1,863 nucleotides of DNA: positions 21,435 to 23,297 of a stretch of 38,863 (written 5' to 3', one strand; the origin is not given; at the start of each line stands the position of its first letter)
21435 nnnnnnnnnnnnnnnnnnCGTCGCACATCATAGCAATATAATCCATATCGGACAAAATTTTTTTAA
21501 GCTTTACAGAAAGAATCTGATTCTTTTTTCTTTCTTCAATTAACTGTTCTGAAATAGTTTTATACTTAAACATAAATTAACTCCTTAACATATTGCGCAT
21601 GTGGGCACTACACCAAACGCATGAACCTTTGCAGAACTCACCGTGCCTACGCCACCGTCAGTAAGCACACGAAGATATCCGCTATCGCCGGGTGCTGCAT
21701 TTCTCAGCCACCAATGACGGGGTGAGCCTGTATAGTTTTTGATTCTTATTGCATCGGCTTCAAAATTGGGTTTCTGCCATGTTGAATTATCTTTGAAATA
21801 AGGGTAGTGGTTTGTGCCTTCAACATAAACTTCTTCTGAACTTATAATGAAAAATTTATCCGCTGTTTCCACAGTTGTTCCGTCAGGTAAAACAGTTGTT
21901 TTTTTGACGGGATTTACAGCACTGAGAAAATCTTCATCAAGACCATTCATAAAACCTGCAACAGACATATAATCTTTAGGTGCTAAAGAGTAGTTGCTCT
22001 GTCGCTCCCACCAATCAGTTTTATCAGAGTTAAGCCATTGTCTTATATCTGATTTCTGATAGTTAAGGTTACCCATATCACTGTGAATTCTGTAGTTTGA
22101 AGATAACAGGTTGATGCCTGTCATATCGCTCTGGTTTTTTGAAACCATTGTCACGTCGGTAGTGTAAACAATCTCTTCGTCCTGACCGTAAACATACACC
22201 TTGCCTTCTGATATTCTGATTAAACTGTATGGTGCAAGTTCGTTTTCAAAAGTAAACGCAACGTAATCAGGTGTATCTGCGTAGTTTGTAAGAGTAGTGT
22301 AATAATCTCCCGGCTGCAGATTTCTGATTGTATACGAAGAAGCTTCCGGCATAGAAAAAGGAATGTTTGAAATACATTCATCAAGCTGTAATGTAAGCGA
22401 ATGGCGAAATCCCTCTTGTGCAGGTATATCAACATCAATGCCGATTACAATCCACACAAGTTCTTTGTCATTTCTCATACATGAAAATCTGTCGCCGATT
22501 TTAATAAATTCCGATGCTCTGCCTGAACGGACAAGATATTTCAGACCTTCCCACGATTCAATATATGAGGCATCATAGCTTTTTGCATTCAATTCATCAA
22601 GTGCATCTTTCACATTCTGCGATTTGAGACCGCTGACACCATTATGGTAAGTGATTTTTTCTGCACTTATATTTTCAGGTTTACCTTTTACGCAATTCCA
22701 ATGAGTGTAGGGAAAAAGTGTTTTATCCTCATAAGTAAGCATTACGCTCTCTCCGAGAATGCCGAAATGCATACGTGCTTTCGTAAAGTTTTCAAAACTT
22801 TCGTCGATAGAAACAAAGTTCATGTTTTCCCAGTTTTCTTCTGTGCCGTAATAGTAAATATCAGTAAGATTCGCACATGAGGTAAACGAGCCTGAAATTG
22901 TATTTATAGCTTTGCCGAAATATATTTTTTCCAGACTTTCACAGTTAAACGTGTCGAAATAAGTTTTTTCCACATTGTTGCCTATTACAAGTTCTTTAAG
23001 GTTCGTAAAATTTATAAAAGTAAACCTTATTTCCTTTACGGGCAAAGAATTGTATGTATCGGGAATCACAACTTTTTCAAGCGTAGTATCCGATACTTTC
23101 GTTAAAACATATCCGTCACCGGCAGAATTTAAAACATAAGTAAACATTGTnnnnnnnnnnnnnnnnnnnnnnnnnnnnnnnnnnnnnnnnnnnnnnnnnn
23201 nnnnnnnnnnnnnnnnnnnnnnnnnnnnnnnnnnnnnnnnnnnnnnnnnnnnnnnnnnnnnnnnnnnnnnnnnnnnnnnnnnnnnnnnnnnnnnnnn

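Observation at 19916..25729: SOS-box-controlled fibre + lysis operon with no virion genes: candidate lysis-released fibre/LRR module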

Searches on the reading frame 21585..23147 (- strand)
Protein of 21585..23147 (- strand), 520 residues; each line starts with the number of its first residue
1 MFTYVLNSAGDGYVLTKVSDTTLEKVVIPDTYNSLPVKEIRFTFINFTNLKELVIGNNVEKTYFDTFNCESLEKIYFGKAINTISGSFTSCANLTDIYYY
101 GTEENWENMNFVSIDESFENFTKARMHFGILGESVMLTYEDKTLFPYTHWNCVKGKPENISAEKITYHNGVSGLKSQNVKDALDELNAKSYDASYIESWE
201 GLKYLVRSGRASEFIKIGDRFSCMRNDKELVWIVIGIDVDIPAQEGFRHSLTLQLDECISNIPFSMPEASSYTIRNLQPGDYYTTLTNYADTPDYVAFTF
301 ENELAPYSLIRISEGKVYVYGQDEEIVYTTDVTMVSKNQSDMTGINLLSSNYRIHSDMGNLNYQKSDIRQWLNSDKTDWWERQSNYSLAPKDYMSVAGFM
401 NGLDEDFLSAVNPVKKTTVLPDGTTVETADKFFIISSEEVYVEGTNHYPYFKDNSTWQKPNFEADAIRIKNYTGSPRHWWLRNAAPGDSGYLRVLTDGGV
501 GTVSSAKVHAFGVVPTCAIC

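Call 6: search_protein_families(library=pfam, proteins=[window:21585-23147:-], max_evalue=0.01)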
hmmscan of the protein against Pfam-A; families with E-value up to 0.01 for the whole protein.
window:21585-23147:- (520 aa): 2 families
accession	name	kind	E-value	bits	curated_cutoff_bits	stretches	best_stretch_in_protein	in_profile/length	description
PF19789.6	DUF6273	-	1.7e-12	48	23.5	1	333-517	4-168/172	Domain of unknown function (DUF6273)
PF13306.12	LRR_5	-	2.8e-05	24.5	27.7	1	22-107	12-94/127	BspA type Leucine rich repeat region (6 copies)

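Call 7: search_protein_families(library=phrogs, proteins=[window:21585-23147:-], max_evalue=0.01)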
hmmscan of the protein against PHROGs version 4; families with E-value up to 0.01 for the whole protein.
window:21585-23147:- (520 aa): 4 families
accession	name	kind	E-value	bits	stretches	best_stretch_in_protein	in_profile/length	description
phrog_19280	-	unknown function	9.6e-11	42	1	353-519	441-622/623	-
phrog_24060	-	unknown function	1.8e-05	23.3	1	357-516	68-247/1438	-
phrog_6907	-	unknown function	0.0018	19.6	1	137-182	7-56/99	-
phrog_18805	-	unknown function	0.006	16.5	0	19-109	329-415/457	-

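Call 32: search_dna_similar(query=window:21585-23147:-, collection=phages, mode=protein, max_evalue=0.001, max_rows=15)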
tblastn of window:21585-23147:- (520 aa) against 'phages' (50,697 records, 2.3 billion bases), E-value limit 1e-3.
Records with a match: 7; places in all: 7; records where one place covers at least 80% of the query: 0.
Best place of each record, by identity: <60% 7.
By first word of the organism name: Bacteriophage 5; Phage 2.
By host as written in the record: - 7.
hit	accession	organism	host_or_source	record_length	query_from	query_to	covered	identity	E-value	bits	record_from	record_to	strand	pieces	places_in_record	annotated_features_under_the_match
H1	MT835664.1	Bacteriophage sp.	human fecal samples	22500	216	519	58%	32.7%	7e-30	130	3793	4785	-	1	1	record has no annotation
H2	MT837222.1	Bacteriophage sp.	human fecal samples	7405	196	498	58%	26.8%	3e-21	103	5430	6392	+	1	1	record has no annotation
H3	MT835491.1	Bacteriophage sp.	human fecal samples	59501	310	520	41%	26.7%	2e-4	50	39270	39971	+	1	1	record has no annotation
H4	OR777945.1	Phage nd4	-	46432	355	517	31%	29.6%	8e-6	55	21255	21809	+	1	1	hypothetical protein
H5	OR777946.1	Phage nd12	-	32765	359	517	31%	28.3%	2e-4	51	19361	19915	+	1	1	hypothetical protein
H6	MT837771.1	Bacteriophage sp.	human fecal samples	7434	359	519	31%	27.7%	3e-5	53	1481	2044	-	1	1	record has no annotation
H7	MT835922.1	Bacteriophage sp.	human fecal samples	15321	359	501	28%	30.8%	3e-6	56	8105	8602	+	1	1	record has no annotation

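Call 34: find_homologous_proteins(query=window:21585-23147:-, max_evalue=0.00001)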
Query window:21585-23147:- (520 aa): 64 proteins with E <= 0.00001 among 7650 candidates.
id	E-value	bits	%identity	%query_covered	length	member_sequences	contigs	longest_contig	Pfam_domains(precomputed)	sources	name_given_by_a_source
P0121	0.0e+0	1204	100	100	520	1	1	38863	PF19789.7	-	-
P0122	3.2e-285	965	79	100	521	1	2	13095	PF13306.13,PF19789.7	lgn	-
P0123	2.9e-242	823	70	97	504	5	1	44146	PF19789.7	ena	-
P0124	1.4e-214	732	60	100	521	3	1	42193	PF13306.13,PF19789.7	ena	-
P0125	5.5e-199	680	56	100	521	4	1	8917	PF13306.13,PF19789.7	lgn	-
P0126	7.6e-197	673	56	100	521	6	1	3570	PF13306.13,PF19789.7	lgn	-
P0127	1.2e-191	656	54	100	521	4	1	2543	PF13306.13,PF19789.7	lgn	-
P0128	1.3e-181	623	53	100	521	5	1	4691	PF19789.7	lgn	-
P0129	3.8e-180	618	52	100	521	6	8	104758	PF19789.7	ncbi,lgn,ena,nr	ncbi:MAG: hypothetical protein IJF20_04665 [Clostridia bacterium]|nr:hypothetical protein [Clostridi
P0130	9.9e-179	613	52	100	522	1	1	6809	PF19789.7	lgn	-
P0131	2.3e-178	612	51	100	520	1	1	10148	PF19789.7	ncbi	-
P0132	6.2e-178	611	51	100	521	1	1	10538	PF19789.7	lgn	-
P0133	1.2e-176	607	51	100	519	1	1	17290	PF19789.7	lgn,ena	-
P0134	5.0e-176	604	51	100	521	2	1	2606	PF19789.7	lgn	-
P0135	2.0e-175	603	52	100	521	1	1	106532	PF19789.7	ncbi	-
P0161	1.5e-39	154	34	69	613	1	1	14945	PF10651.16,PF19789.7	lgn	-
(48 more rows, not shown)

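Call 37: find_encoding_contigs(protein=P0161, flank=10000, max_places=2)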
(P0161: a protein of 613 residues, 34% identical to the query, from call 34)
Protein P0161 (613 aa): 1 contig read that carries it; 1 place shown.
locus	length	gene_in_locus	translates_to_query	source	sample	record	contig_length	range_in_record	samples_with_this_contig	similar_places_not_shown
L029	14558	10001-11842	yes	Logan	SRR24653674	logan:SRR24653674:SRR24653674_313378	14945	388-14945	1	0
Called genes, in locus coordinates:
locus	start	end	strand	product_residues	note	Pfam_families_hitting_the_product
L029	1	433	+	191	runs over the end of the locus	-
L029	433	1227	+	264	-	-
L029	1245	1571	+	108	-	-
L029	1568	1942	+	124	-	-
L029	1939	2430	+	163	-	-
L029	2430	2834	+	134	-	-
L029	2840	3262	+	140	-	PF16460:Phage_TTP_11 (weak)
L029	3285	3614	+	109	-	PF16478:DUF5055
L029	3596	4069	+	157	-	-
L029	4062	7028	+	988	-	-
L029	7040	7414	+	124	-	-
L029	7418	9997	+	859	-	PF13884:Peptidase_S74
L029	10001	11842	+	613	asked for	PF10651:BppU_N, PF19789:DUF6273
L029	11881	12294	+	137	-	-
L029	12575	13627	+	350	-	PF00078:RVT_1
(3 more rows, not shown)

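Call 44: search_solved_structures(query=A3, max_evalue=0.1)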
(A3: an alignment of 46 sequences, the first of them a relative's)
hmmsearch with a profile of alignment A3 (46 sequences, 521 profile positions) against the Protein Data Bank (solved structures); distinct sequences matched with E-value up to 0.1: 1.
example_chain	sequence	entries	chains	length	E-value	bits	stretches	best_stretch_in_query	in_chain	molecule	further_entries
4gt6_A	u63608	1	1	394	6.2e-07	31.6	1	42-110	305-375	Cell surface protein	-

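Call 46: search_protein_families(library=ncbifam, proteins=[window:21585-23147:-], max_evalue=1)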
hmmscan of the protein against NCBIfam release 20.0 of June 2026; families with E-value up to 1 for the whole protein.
window:21585-23147:- (520 aa): 0 families

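Call 50: predict_structure(alignment_id=A3)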
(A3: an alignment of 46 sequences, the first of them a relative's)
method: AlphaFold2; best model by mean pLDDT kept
length: 520 residues; sequences in the alignment: 46
mean_pLDDT: 85.4   pTM: 0.64
mean pLDDT of the five models: 85.4, 84.9, 84.5, 84.2, 84.0
residues with pLDDT >= 90: 311; 70-90: 141; 50-70: 24; < 50: 44
segments of 3 or more residues with pLDDT < 50: 132-174
pLDDT, mean of each block of 10 residues (from residue 1): 89 91 86 88 91 88 89 88 87 85 81 77 75 41 38 34 39 49 52 67 85 89 93 97 92 97 95 92 94 93 92 94 89 95 90 93 96 95 92 92 95 96 95 98 96 95 97 96 95 98 92 97
secondary structure, 60 per line:
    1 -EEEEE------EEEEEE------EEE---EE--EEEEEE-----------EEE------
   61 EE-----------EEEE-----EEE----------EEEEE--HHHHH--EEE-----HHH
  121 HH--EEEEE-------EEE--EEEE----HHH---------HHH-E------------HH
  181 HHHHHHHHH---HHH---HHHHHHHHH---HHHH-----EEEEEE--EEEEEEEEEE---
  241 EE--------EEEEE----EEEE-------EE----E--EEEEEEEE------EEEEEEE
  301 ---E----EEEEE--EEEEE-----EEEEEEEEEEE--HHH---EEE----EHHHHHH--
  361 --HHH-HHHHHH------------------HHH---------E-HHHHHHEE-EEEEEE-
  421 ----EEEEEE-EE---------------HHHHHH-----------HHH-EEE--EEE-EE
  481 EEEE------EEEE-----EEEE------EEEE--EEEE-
elements in order: E2-6 E13-18 E25-27 E35-40 E52-54 E74-77 E83-85 E96-100 H103-107 E110-112 H118-122 E125-129 E137-139 E142-145 H179-189 H199-207 H211-214 E220-225 E228-237 E251-255 E260-263 E280-287 E294-300 E309-313 E316-320 E326-336 E345-347 H353-358 H367-372 H405-410 E414-419 E425-430 H449-454 E470-472 E475-477 E479-484 E491-494 E500-503 E510-513 E516-519

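Call 54: fold_search(model_id=the predicted structure, library=pdb)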
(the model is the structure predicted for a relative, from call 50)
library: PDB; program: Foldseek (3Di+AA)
matches with E <= 10: 220; with E <= 0.001: 4
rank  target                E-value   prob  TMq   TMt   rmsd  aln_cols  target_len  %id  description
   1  9qa6                  5.5e-06  1.00  0.32  0.20   6.1       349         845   14  Cryo-EM structure of Thomasclavelia ramosa IgA peptidase (IgAse) active site mutant (S32-N876) (released 2025-06-25)
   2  6mlx_C                1.4e-04  1.00  0.16  0.35   9.1       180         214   18  Crystal structure of T. pallidum Leucine Rich Repeat protein (TpLRR) (released 2019-07-17)
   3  6mlx_B                2.8e-04  1.00  0.15  0.35   8.2       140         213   18  Crystal structure of T. pallidum Leucine Rich Repeat protein (TpLRR) (released 2019-07-17)
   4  6mlx_A                3.6e-04  1.00  0.17  0.36   9.0       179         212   18  Crystal structure of T. pallidum Leucine Rich Repeat protein (TpLRR) (released 2019-07-17)
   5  4gt6                  6.7e-03  1.00  0.17  0.23   9.5       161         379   20  Crystal structure of a leucine rich cell surface protein (FAEPRAA2165_01021) from Faecalibacterium prausnitzii A2-165 at (released 2012-09-26)
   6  8y6b_D                1.2e-02  0.35  0.14  0.14  22.1       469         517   11  Structure of human LGI1-ADAM22 complex in space group P212121 (released 2024-02-14)
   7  8yl7_C                2.6e-01  0.57  0.10  0.13   9.3       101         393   18  EDS1-SAG101-NRG1C heterotrimer (released 2025-01-29)
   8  6hkw_A                2.9e-01  0.16  0.10  0.15  11.3       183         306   14  Crystal structure of human SDS22 (released 2019-01-30)
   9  7crf_B                3.6e-01  0.07  0.07  0.05  16.6       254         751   13  Crystal structure of human TLR8 in complex with CU-CPD107 (released 2021-06-23)
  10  6mky_B                3.6e-01  0.04  0.07  0.10  15.3       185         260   14  Human SDS22 (released 2018-12-12)
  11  8s8u_B                4.4e-01  0.04  0.07  0.15  21.9       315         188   11  Escherichia coli translation elongation factor P like protein (EfpL) (released 2024-10-09)
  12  9kb8_A                4.9e-01  0.05  0.07  0.05  14.9       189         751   12  Cryo-EM structure of LGR4-RSPO2-ZNRF3 complex (1:1:2) (released 2025-10-15)
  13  8s8u_A                6.3e-01  0.03  0.07  0.16  22.1       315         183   10  Escherichia coli translation elongation factor P like protein (EfpL) (released 2024-10-09)
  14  2wqw_A                7.0e-01  0.15  0.11  0.17   9.4       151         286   11  DOUBLE-DISULFIDE CROSS-LINKED CRYSTAL DIMER of the Listeria monocytogenes InlB internalin domain (released 2009-11-10)
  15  6obn_D                7.3e-01  0.77  0.15  0.26   4.9       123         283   18  The crystal structure of coexpressed SDS22:PP1 complex (released 2019-09-18)
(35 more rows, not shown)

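Call 93: fold_search(model_id=the predicted structure, library=viral)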
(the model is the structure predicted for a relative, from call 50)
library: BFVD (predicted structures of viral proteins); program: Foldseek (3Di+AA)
matches with E <= 10: 378; with E <= 0.001: 18
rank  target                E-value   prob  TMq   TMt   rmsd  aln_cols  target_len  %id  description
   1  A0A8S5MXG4            2.9e-20  1.00  0.50  0.40   3.8       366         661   21  DUF6273 domain-containing protein [Siphoviridae sp. ct91l7]
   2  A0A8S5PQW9            1.4e-17  1.00  0.41  0.43   7.3       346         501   19  DUF6273 domain-containing protein [Podoviridae sp. ct8dV2]
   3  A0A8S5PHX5            4.9e-12  1.00  0.43  0.46   7.2       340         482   18  Uncharacterized protein (Fragment) [Siphoviridae sp. ctwIa5]
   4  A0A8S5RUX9            4.0e-08  1.00  0.30  0.28  12.7       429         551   12  (no name in the UniProt tables at hand)
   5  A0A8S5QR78            5.3e-07  1.00  0.34  0.63   3.5       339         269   13  Uncharacterized protein [Siphoviridae sp. ctE6L85]
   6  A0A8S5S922            2.1e-06  1.00  0.32  0.23   9.3       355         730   14  Tail-collar fiber protein [Caudovirales sp. ctTVN2]
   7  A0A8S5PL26            3.7e-06  1.00  0.27  0.28   7.4       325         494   13  DUF6273 domain-containing protein [Siphoviridae sp. ctOSJ35]
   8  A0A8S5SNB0            6.3e-06  1.00  0.28  0.84   3.7       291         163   17  DUF6273 domain-containing protein [Siphoviridae sp. ctCb814]
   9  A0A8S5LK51            6.9e-06  1.00  0.30  0.40   6.1       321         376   13  DUF6273 domain-containing protein [Siphoviridae sp. ctnhN1]
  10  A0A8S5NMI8            6.9e-06  1.00  0.29  0.55   6.3       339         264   12  Retinoblastoma-binding protein-like protein [Siphoviridae sp. ctGMq5]
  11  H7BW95                1.2e-05  1.00  0.25  0.25   6.2       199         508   23  (no name in the UniProt tables at hand)
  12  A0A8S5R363            2.7e-05  1.00  0.25  0.64   8.5       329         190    8  DUF6273 domain-containing protein [Siphoviridae sp. ct6d71]
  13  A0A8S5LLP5            4.2e-05  1.00  0.30  0.21   6.2       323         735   11  Interferon alpha/beta receptor 1, Interferon I interferon signaling complex [Siphoviridae sp. ctvok7]
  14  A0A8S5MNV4            7.8e-05  1.00  0.19  0.44   6.6       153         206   20  DUF6273 domain-containing protein [Myoviridae sp. ctI7W9]
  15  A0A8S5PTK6            1.0e-04  1.00  0.28  0.33   8.6       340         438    9  Uncharacterized protein [Myoviridae sp. ctzS633]
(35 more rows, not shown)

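Call 111: search_protein_families(library=padloc, proteins=[window:21585-23147:-], max_evalue=0.001)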
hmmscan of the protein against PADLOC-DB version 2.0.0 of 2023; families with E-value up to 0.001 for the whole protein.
window:21585-23147:- (520 aa): 0 families
